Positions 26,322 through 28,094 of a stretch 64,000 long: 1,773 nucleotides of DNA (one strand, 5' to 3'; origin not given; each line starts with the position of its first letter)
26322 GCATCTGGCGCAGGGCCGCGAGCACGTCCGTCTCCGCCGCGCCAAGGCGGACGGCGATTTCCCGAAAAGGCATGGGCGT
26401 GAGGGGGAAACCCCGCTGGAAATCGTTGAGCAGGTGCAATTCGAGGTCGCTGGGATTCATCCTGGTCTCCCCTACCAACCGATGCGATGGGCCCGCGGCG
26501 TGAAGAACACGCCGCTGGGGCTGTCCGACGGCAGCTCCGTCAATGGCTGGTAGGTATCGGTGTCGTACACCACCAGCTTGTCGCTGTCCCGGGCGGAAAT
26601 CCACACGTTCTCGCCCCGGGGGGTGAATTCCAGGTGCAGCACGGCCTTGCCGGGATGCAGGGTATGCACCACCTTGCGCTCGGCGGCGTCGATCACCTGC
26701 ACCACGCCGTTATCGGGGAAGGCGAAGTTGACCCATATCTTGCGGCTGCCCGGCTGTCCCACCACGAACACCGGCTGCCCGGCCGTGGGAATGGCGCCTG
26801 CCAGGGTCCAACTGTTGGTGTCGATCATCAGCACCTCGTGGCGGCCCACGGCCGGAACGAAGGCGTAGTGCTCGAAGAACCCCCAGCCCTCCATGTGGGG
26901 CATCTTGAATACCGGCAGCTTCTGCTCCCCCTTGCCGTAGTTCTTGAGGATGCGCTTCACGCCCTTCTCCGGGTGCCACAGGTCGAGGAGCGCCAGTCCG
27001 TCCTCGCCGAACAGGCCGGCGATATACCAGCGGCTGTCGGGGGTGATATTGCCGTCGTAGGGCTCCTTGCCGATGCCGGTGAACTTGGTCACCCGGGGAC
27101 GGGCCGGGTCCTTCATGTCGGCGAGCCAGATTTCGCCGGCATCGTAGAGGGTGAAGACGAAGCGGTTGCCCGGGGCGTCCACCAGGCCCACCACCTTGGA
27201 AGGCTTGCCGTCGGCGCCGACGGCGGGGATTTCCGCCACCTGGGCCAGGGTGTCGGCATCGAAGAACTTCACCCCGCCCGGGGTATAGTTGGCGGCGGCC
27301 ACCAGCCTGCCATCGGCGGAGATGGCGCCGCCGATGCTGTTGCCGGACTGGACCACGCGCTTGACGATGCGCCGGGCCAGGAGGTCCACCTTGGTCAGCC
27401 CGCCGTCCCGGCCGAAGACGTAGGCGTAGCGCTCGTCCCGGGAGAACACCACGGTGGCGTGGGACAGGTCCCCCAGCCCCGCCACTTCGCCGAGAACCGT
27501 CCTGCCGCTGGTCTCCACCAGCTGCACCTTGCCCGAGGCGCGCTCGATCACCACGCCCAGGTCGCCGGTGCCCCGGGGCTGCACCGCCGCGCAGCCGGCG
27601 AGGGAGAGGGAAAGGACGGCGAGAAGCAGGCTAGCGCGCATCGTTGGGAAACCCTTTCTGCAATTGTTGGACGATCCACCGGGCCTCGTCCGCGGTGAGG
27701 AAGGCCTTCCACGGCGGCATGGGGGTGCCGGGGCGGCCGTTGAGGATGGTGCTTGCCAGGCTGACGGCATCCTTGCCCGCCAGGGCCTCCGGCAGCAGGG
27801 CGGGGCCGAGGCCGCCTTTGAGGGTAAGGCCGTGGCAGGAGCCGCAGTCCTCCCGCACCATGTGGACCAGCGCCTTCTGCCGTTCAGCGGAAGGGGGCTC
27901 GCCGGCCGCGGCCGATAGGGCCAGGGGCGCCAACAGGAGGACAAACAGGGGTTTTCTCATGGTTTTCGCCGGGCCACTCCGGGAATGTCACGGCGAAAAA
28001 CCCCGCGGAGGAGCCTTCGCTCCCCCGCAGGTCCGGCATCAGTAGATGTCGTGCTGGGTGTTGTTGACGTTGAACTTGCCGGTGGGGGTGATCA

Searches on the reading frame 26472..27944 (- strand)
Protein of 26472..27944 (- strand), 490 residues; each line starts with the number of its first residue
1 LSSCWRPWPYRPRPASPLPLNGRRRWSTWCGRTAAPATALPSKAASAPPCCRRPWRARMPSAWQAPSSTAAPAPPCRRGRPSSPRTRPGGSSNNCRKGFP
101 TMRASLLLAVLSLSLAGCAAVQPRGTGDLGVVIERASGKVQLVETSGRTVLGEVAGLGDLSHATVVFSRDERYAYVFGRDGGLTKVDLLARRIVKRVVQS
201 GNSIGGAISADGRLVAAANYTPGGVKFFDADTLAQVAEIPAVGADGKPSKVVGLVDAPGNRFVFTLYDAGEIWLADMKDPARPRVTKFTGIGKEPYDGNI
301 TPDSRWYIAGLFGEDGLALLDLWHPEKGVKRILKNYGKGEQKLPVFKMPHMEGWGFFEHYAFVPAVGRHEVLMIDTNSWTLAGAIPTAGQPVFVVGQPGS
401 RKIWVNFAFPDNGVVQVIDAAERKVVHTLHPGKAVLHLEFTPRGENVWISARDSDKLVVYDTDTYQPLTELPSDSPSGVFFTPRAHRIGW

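Call 85: search_protein_families(library=pfam, proteins=[window:26472-27944:-], max_evalue=0.0001)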
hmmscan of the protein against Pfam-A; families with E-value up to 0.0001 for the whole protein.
window:26472-27944:- (490 aa): 1 family
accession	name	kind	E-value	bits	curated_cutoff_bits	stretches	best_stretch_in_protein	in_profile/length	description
PF02239.22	Cytochrom_D1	-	6.9e-108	360.9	25.5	1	125-483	2-366/368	Cytochrome D1 heme domain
